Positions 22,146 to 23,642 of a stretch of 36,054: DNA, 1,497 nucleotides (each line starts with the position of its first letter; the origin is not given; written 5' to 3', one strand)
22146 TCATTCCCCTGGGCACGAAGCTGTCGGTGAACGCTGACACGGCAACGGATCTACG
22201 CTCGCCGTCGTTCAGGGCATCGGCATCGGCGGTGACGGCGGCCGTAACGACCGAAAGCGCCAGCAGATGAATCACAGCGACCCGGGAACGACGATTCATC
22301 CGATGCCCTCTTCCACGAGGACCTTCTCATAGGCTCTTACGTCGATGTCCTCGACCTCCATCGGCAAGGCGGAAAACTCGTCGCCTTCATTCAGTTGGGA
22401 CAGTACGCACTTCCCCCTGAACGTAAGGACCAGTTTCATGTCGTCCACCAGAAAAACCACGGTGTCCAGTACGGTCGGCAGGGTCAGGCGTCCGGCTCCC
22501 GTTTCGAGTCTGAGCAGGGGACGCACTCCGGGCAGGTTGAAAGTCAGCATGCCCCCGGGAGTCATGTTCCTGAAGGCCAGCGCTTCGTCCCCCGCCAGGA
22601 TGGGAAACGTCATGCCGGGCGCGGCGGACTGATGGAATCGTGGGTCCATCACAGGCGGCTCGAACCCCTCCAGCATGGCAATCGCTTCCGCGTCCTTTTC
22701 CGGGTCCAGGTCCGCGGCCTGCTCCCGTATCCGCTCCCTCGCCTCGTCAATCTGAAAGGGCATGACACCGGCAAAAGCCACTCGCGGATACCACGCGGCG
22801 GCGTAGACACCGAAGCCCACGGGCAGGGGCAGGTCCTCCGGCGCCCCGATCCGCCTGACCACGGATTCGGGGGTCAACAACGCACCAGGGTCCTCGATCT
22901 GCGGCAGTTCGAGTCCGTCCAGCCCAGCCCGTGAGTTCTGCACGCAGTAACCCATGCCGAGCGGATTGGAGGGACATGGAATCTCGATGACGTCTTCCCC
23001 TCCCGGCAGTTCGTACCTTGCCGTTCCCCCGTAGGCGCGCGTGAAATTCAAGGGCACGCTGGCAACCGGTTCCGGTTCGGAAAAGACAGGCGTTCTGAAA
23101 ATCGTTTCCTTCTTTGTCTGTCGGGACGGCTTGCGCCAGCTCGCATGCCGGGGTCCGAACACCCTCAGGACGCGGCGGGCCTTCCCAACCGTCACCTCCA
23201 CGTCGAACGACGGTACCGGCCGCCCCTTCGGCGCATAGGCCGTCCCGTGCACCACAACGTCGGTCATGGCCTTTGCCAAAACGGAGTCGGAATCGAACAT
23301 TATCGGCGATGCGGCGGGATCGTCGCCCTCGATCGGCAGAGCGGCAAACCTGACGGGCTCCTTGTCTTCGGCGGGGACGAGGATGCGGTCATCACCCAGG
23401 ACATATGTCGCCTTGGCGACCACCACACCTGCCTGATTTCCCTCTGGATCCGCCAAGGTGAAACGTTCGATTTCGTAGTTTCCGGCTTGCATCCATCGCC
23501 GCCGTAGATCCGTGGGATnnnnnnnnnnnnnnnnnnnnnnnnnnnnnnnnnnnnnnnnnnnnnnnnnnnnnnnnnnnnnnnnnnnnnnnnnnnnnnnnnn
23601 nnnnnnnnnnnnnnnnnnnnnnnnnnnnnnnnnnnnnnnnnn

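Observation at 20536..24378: Orphan spike-adaptor-peptidase module with no contractile-machine genes nearby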

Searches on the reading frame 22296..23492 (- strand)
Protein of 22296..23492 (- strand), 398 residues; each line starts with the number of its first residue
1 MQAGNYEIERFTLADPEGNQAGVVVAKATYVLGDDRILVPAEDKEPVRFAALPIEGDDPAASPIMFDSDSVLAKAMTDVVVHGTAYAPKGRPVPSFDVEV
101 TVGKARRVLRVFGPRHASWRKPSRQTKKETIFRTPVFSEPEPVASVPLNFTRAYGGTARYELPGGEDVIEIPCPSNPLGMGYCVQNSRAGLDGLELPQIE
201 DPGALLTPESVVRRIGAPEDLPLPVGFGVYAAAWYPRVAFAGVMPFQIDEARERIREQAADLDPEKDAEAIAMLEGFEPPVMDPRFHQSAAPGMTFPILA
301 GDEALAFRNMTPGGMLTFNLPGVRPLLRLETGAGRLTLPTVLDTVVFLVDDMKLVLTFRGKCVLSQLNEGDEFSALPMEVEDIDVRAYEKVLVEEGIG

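Call 3: search_protein_families(library=pfam, proteins=[window:22296-23492:-], max_evalue=0.1)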
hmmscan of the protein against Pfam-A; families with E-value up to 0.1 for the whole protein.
window:22296-23492:- (398 aa): 1 family
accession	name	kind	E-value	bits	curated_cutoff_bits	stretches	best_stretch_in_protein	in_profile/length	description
PF09937.14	DUF2169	-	2e-59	201.8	25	1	18-359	2-294/294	Uncharacterized protein conserved in bacteria (DUF2169)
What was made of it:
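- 22296..23492 (-): DUF2169 / TvpA-type spike-tip chaperone, 398 aa, single domain. Pfam DUF2169 E 2e-59 (call 3).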

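Call 4: search_protein_families(library=ncbifam, proteins=[window:22296-23492:-], max_evalue=0.1)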
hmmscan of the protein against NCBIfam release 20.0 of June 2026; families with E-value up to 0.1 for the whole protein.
window:22296-23492:- (398 aa): 0 families

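Call 9: find_encoding_contigs(protein=window:22296-23492:-, flank=10000, max_places=10)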
Protein window:22296-23492:- (398 aa): no gene with exactly this product is on record in the collection.
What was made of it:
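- Tried and rejected: The exact-sequence look-up of the window's DUF2169 found no source contig (call 9).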

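Call 10: find_homologous_proteins(query=window:22296-23492:-)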
Query window:22296-23492:- (398 aa): 50 proteins with E <= 0.001 among 8000 candidates.
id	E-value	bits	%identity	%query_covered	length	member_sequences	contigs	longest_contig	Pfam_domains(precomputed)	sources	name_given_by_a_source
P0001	4.8e-263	890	100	100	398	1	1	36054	PF09937.15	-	-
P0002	4.0e-166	571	63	99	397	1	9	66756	PF09937.15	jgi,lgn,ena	-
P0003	1.4e-161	556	63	98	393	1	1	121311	PF09937.15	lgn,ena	-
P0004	9.7e-156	537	59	98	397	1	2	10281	PF09937.15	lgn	-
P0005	6.6e-154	531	59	99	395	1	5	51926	PF09937.15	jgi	-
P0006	1.3e-141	491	56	98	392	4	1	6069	PF09937.15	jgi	-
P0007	4.9e-141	489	56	98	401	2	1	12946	PF09937.15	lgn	-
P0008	6.2e-140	485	54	98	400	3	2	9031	PF09937.15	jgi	-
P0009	2.0e-139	483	55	100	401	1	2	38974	PF09937.15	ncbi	-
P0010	4.6e-138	479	56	98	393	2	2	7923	PF09937.15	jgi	-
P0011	7.5e-138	478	55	99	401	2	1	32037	PF09937.15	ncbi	-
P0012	2.9e-137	476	53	100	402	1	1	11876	PF09937.15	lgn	-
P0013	2.8e-136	473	53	98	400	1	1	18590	PF09937.15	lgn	-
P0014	2.7e-135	470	54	99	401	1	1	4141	PF09937.15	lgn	-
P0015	7.6e-134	465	53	98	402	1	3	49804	PF09937.15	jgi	jgi:hypothetical protein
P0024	1.6e-111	391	50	94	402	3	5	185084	PF09937.15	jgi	-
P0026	6.9e-110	386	49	94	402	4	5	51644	PF09937.15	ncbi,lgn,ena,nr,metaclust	ncbi:DUF2169 domain-containing protein [Myxococcota bacterium]|nr:DUF2169 domain-containing protein 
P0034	7.3e-51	192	36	86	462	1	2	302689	PF09937.15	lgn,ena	-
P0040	2.3e-33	134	33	74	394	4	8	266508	PF09937.15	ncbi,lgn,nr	ncbi:MAG: DUF2169 domain-containing protein [Planctomycetes bacterium]|nr:DUF2169 domain-containing 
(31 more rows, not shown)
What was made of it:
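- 22296..23492 (-): About 33 orthologs at 45-63% identity (call 10).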

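Call 11: find_encoding_contigs(protein=P0003, flank=10000, max_places=2)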
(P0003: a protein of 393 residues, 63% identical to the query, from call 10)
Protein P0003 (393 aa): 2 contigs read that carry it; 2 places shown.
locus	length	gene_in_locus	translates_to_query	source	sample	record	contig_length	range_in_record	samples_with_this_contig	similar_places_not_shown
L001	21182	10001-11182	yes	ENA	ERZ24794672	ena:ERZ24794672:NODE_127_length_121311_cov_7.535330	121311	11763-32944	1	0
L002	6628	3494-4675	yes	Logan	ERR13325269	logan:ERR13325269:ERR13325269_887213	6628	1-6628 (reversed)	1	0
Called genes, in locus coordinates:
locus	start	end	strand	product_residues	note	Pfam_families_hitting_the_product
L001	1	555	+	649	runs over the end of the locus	-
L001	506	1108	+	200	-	PF02643:DUF192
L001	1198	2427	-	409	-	-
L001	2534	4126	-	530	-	PF01553:Acyltransferase, PF00561:Abhydrolase_1, PF12146:Hydrolase_4, PF12697:Abhydrolase_6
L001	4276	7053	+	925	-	PF01565:FAD_binding_4, PF02913:FAD-oxidase_C, PF01565:FAD_binding_4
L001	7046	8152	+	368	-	PF13183:Fer4_8, PF02754:CCG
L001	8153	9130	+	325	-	PF00781:DAGK_cat, PF19279:YegS_C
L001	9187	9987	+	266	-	PF04717:Phage_base_V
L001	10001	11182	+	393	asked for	PF09937:DUF2169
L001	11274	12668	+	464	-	PF16217:M64_N, PF09471:Peptidase_M64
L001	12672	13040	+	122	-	-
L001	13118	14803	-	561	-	PF07837:FTCD_N, PF02971:FTCD, PF04961:FTCD_C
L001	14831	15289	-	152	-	-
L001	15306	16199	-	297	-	PF01040:UbiA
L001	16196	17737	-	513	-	PF03853:YjeF_N, PF01256:Carb_kinase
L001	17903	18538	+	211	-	-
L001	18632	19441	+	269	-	PF02985:HEAT (faint), PF13513:HEAT_EZ (faint), PF13646:HEAT_2, PF03130:HEAT_PBS (faint)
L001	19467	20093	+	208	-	-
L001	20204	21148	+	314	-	PF06574:FAD_syn, PF01467:CTP_transf_like, PF01687:Flavokinase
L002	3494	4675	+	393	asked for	PF09937:DUF2169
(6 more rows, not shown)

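Call 12: find_encoding_contigs(protein=P0024, flank=10000, max_places=2)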
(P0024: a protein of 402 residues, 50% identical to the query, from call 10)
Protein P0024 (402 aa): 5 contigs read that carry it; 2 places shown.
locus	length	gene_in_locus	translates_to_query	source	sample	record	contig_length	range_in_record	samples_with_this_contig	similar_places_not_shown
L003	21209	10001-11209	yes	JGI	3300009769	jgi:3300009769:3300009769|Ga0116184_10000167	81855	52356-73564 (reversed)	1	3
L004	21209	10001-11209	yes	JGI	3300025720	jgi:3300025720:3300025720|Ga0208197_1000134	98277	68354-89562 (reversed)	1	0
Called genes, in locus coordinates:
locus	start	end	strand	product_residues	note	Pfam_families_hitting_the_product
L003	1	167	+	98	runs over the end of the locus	-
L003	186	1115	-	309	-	PF08331:QueG_DUF1730, PF13484:Fer4_16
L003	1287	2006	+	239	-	PF12706:Lactamase_B_2 (weak)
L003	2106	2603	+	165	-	PF04138:GtrA_DPMS_TM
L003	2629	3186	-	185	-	PF00719:Pyrophosphatase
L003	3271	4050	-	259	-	PF13085:Fer2_3, PF13187:Fer4_9 (faint), PF13534:Fer4_17 (faint), PF13746:Fer4_18 (faint), PF00037:Fer4 (weak), PF13237:Fer4_10, PF12838:Fer4_7 (weak), PF13183:Fer4_8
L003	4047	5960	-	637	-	PF00890:FAD_binding_2, PF01266:DAO (weak), PF02910:Succ_DH_flav_C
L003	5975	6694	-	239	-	-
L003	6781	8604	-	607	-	-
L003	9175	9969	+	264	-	PF04717:Phage_base_V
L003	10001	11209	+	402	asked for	PF09937:DUF2169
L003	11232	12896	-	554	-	PF07837:FTCD_N, PF02971:FTCD, PF04961:FTCD_C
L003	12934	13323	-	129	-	-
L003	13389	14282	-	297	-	PF01040:UbiA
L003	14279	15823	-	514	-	PF03853:YjeF_N, PF01256:Carb_kinase, PF02110:HK (weak)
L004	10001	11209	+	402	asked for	PF09937:DUF2169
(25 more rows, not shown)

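Call 13: find_encoding_contigs(protein=P0002, flank=10000, max_places=2)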
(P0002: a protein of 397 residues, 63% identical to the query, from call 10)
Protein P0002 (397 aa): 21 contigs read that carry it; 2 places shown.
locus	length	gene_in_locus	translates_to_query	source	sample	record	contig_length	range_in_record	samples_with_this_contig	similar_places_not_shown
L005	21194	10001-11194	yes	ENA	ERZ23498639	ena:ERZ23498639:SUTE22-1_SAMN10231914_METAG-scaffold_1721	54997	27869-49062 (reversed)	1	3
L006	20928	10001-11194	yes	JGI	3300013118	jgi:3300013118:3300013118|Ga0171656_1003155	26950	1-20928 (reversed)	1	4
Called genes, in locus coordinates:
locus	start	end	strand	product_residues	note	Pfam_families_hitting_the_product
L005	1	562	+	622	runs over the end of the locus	-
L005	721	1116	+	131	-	PF02643:DUF192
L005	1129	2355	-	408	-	-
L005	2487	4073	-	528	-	PF01553:Acyltransferase, PF00561:Abhydrolase_1, PF12146:Hydrolase_4, PF12697:Abhydrolase_6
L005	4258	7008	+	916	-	PF01565:FAD_binding_4, PF02913:FAD-oxidase_C, PF01565:FAD_binding_4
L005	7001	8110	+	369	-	PF13183:Fer4_8 (weak), PF02754:CCG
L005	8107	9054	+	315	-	PF00781:DAGK_cat, PF19279:YegS_C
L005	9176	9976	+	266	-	PF04717:Phage_base_V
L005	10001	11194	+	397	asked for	PF09937:DUF2169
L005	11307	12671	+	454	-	PF16217:M64_N, PF09471:Peptidase_M64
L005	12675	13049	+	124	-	-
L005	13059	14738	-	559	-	PF07837:FTCD_N, PF02971:FTCD, PF04961:FTCD_C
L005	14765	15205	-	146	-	-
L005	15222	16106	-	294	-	PF01040:UbiA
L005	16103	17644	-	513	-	PF03853:YjeF_N, PF01256:Carb_kinase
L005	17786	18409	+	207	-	-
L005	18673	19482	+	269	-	PF03130:HEAT_PBS (faint), PF02985:HEAT (faint), PF13513:HEAT_EZ (faint), PF13646:HEAT_2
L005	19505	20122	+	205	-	-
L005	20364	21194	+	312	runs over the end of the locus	PF06574:FAD_syn, PF01687:Flavokinase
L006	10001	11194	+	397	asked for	PF09937:DUF2169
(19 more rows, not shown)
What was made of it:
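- The four-gene order is kept in two further lineages, L001 and L005 (calls 11, 13).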

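Call 15: find_encoding_contigs(protein=P0026, flank=10000, max_places=2)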
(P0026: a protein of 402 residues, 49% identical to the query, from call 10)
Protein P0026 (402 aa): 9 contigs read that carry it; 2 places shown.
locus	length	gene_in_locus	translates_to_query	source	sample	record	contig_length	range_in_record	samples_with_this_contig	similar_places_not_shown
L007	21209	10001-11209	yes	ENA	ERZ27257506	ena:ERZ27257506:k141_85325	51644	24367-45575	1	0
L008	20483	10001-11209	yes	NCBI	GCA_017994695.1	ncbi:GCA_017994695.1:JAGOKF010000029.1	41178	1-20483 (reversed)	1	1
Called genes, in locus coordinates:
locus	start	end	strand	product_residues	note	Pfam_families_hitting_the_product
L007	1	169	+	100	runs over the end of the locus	-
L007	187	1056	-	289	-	PF08331:QueG_DUF1730, PF13484:Fer4_16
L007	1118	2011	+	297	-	PF12706:Lactamase_B_2 (weak)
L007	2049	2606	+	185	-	PF04138:GtrA_DPMS_TM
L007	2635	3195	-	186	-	PF00719:Pyrophosphatase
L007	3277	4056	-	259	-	PF13085:Fer2_3, PF13187:Fer4_9 (faint), PF13534:Fer4_17 (faint), PF13746:Fer4_18 (faint), PF00037:Fer4 (weak), PF13183:Fer4_8, PF13237:Fer4_10, PF12838:Fer4_7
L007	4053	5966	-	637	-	PF00890:FAD_binding_2, PF01266:DAO (weak), PF02910:Succ_DH_flav_C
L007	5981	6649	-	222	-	PF01127:Sdh_cyt (faint)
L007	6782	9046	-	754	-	-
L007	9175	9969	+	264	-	PF04717:Phage_base_V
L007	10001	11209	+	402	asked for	PF09937:DUF2169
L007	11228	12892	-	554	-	PF07837:FTCD_N, PF02971:FTCD, PF04961:FTCD_C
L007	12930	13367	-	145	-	-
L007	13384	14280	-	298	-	PF01040:UbiA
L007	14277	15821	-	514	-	PF03853:YjeF_N, PF01256:Carb_kinase, PF02110:HK (weak)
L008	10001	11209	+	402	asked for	PF09937:DUF2169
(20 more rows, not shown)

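Call 16: find_encoding_contigs(protein=P0034, flank=10000, max_places=1)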
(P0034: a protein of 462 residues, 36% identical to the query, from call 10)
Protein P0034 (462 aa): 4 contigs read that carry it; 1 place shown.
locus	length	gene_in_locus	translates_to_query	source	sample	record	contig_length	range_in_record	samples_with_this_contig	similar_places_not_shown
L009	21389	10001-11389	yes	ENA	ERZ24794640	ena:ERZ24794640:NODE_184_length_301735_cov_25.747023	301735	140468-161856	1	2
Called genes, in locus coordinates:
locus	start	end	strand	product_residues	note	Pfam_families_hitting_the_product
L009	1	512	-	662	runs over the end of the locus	-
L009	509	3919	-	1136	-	PF02985:HEAT (faint), PF13646:HEAT_2 (weak)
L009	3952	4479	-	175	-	-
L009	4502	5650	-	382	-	PF00465:Fe-ADH, PF13685:Fe-ADH_2, PF25137:ADH_Fe_C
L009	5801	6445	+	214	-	PF03167:UDG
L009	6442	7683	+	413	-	-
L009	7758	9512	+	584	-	-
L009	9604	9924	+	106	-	PF05488:PAAR_motif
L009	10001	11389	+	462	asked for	PF09937:DUF2169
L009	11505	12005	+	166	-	-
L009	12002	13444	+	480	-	-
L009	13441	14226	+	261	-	PF00005:ABC_tran, PF13304:AAA_21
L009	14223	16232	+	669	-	PF12679:ABC2_membrane_2, PF12698:ABC2_membrane_3, PF01061:ABC2_membrane, PF12730:ABC2_membrane_4 (weak), PF02517:Rce1-like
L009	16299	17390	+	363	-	-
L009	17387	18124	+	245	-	-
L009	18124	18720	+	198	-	-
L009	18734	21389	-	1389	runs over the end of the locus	PF01833:TIG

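Call 17: find_encoding_contigs(protein=P0040, flank=10000, max_places=1)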
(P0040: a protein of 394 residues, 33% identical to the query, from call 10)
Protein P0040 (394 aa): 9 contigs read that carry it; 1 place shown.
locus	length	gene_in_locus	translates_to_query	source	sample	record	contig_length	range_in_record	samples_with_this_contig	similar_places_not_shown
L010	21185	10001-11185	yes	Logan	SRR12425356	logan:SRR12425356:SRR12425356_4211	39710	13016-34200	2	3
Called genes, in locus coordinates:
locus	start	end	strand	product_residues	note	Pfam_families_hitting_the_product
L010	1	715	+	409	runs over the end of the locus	PF13439:Glyco_transf_4, PF13579:Glyco_trans_4_4, PF20706:GT4-conflict (weak), PF00534:Glycos_transf_1, PF13692:Glyco_trans_1_4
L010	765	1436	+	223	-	PF00005:ABC_tran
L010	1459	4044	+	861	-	PF12704:MacB_PCD, PF02687:FtsX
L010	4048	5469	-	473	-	PF00884:Sulfatase, PF01663:Phosphodiest, PF16347:SGSH_C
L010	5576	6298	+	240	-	PF02585:PIG-L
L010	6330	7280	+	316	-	PF00535:Glycos_transf_2, PF13641:Glyco_tranf_2_3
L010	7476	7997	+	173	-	-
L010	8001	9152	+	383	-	PF09937:DUF2169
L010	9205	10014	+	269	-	-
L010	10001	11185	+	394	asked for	PF09937:DUF2169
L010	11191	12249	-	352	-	-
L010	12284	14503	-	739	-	PF02446:Glyco_hydro_77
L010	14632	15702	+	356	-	PF00535:Glycos_transf_2, PF10111:Glyco_tranf_2_2, PF13641:Glyco_tranf_2_3, PF13632:Glyco_trans_2_3 (weak)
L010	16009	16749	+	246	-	PF07505:DUF5131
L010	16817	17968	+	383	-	-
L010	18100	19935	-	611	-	PF13517:FG-GAP_3 (faint), PF01839:FG-GAP (weak)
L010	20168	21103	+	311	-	PF00535:Glycos_transf_2, PF13641:Glyco_tranf_2_3, PF13632:Glyco_trans_2_3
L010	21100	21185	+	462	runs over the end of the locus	PF13439:Glyco_transf_4, PF13579:Glyco_trans_4_4, PF20706:GT4-conflict, PF00534:Glycos_transf_1, PF13692:Glyco_trans_1_4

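Call 33: predict_structure(alignment_id=A1)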
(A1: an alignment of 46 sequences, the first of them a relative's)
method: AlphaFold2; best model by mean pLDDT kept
length: 398 residues; sequences in the alignment: 46
mean_pLDDT: 94.6   pTM: 0.91
mean pLDDT of the five models: 94.6, 94.1, 94.1, 93.6, 93.5
residues with pLDDT >= 90: 357; 70-90: 38; 50-70: 3; < 50: 0
segments of 3 or more residues with pLDDT < 50: none
pLDDT, mean of each block of 10 residues (from residue 1): 92 92 97 96 96 90 95 96 97 98 98 98 88 95 98 97 90 97 95 98 96 92 95 95 94 94 95 93 96 96 97 97 96 91 98 98 78 91 96 88
secondary structure, 60 per line:
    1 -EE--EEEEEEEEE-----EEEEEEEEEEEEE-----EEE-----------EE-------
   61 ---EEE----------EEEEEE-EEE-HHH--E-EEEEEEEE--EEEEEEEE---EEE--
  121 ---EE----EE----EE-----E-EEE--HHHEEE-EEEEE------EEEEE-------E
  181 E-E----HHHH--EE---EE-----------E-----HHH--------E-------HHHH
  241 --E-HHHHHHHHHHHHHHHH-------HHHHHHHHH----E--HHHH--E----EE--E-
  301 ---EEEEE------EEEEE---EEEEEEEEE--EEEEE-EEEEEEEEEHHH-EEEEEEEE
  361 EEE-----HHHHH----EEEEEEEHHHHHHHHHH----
elements in order: E6-14 E20-32 E38-40 E64-66 E77-82 E84-86 E95-102 E105-112 E116-118 E145-147 E153-155 E157-161 E168-172 H188-191 H237-240 H245-260 H268-276 H284-287 E304-308 E315-319 E323-331 E334-338 E340-348 E353-363 H369-373 E378-384 H385-394
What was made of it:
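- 22296..23492 (-): AF2 model pLDDT 94.6 (call 33).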

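Call 40: fold_search(model_id=the predicted structure, library=pdb)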
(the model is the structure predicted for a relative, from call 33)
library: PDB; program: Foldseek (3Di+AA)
matches with E <= 10: 424; with E <= 0.001: 1
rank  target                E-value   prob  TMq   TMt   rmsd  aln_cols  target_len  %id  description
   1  8vth_A                2.2e-22  1.00  0.63  0.77   7.2       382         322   20  DUF2169 domain-containing protein from Vibrio xiamenensis (released 2025-02-12)
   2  9r6h_A                3.6e-01  0.01  0.07  0.06  28.9       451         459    9  Crystal Structure of the M18BP1 SANTA domain as a EGFP-SANTA-nanobody fusion (released 2026-01-14)
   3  3bxc_A                6.3e-01  0.02  0.06  0.09  17.9        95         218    9  Monomeric Far-red Fluorescent Protein mKate Crystallized at pH 9.0 (released 2008-07-22)
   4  4kge_A                7.0e-01  0.04  0.08  0.12  17.4       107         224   12  Crystal structure of near-infrared fluorescent protein with an extended stokes shift, pH 4.5 (released 2013-05-08)
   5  8yq4_A                7.0e-01  0.03  0.07  0.10  17.4       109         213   10  Structure of mBaoJin2 (released 2024-03-27)
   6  9r6h_B                7.8e-01  0.01  0.09  0.08  28.2       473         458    9  Crystal Structure of the M18BP1 SANTA domain as a EGFP-SANTA-nanobody fusion (released 2026-01-14)
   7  3e20_A                9.2e-01  0.03  0.10  0.15  18.1       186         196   14  Crystal structure of S.pombe eRF1/eRF3 complex (released 2009-05-19)
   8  4w69_A                1.1e+00  0.03  0.07  0.10  17.4        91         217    4  Crystal Structure of Full-Length Split GFP Mutant Q157C Disulfide Dimer, P 43 21 2 Space Group (released 2015-02-18)
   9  8q79_B                1.1e+00  0.02  0.07  0.10  17.4       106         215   10  Structure of mBaoJin at pH 6.5 (released 2023-12-27)
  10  9dve_B                1.1e+00  0.01  0.07  0.10  16.9       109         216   11  X-ray crystal structure of Kohinoor reversibly switchable fluorescent protein (released 2025-09-03)
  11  9dve_C                1.2e+00  0.01  0.07  0.10  16.9       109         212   11  X-ray crystal structure of Kohinoor reversibly switchable fluorescent protein (released 2025-09-03)
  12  4w6s_A                1.4e+00  0.02  0.07  0.11  17.3        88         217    7  Crystal Structure of Full-Length Split GFP Mutant K126C Disulfide Dimer, P 43 21 2 Space Group (released 2015-02-18)
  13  9a40_C                1.4e+00  0.01  0.07  0.03  21.9       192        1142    9  model of Cullin4 (released 2024-09-18)
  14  3svo_A                1.4e+00  0.01  0.06  0.09  17.9        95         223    9  Crystal structure of mKate mutant S158A/S143C at pH 10.0 (released 2011-09-14)
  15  9eq4_H                1.5e+00  0.01  0.10  0.08  26.7       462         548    8  Structure of IgE HMM5 bound to FceRIa cryo-EM class 5 (released 2024-04-03)
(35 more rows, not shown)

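Call 44: search_protein_families(library=pfam, proteins=[L010:7476-7997:+, L010:9205-10014:+, L009:10001-11389:+], max_evalue=0.05)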
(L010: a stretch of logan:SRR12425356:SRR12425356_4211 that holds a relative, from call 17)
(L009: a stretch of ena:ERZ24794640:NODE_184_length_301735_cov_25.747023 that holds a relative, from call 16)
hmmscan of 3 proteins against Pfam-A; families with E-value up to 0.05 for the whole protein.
L010:7476-7997:+ (173 aa): 1 family
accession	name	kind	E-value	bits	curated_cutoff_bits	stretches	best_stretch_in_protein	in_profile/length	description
PF12059.13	DUF3540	-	0.0034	17.8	27.9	0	56-99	31-74/199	Protein of unknown function (DUF3540)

L010:9205-10014:+ (269 aa): 0 families

L009:10001-11389:+ (462 aa): 1 family
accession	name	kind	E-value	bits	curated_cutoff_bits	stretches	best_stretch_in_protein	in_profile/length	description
PF09937.14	DUF2169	-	7.3e-48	163.9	25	1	21-396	2-294/294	Uncharacterized protein conserved in bacteria (DUF2169)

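Call 52: find_related_loci(query=A4, collection=metagenome_contigs, flank=8000)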
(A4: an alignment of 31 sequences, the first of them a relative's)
Query A4 (398 aa) in metagenome_contigs; peptide patterns used: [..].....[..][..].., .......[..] (x = any residue, [..] = any of these).
157 stretches matched a pattern; 14 encode a relative of the query (tblastn E <= 1e-3); 14 distinct loci.
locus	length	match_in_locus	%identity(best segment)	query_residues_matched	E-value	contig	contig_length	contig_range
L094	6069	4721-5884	56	6-394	1e-146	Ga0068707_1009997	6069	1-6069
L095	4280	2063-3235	54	1-391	3e-148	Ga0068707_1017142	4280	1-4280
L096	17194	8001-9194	55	1-398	5e-144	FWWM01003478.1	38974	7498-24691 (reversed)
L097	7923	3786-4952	56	6-396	1e-142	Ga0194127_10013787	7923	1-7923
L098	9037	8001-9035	57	1-345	1e-130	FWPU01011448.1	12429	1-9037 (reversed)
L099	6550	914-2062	50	5-392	3e-117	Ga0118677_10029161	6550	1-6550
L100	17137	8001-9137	50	2-380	3e-116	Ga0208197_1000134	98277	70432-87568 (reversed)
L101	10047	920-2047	49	5-380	3e-114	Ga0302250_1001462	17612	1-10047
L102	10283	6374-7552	46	1-392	8e-108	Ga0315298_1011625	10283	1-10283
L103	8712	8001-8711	51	1-237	5e-67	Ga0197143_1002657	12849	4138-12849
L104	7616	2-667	47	173-394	2e-66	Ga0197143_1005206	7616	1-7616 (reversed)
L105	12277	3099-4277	46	1-392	1e-112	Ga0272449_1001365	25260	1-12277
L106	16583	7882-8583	35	167-398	6e-36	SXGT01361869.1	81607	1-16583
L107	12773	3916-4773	26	69-394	1e-12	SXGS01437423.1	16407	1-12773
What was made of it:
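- Tried and rejected: The narrower alignment gave 14 loci (call 52).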

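Call 68: find_encoding_contigs(protein=P0005, flank=8000, max_places=2)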
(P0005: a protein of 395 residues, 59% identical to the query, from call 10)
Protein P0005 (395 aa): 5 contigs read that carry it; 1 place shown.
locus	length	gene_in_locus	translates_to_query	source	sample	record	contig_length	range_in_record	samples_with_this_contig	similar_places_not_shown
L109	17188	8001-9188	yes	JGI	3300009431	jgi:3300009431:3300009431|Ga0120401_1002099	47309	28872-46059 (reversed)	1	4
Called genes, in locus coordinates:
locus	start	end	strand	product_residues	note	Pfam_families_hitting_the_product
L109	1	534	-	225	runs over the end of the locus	PF00005:ABC_tran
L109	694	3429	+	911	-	PF01565:FAD_binding_4, PF02913:FAD-oxidase_C, PF01565:FAD_binding_4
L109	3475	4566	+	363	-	PF13183:Fer4_8, PF13534:Fer4_17 (weak), PF02754:CCG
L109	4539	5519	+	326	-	PF00781:DAGK_cat, PF19279:YegS_C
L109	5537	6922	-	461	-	-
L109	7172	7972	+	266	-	PF04717:Phage_base_V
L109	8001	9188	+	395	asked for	PF09937:DUF2169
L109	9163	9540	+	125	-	-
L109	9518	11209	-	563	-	PF07837:FTCD_N, PF02971:FTCD, PF04961:FTCD_C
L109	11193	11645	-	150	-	-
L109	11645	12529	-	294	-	PF01040:UbiA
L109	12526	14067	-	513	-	PF03853:YjeF_N, PF01256:Carb_kinase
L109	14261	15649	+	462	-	-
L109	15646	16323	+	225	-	PF00005:ABC_tran, PF13304:AAA_21 (faint)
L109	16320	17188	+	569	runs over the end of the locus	PF02687:FtsX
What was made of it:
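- On Genomic island: The pair is syntenic with its flanks (calls 11-13, 15, 68).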

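Call 70: search_protein_families(library=phrogs, proteins=[window:22296-23492:-], max_evalue=0.01)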
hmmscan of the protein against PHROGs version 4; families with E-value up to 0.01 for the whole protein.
window:22296-23492:- (398 aa): 0 families

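Call 71: search_protein_families(library=padloc, proteins=[window:22296-23492:-], max_evalue=0.01)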
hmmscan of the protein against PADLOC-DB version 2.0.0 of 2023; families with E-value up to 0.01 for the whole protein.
window:22296-23492:- (398 aa): 0 families
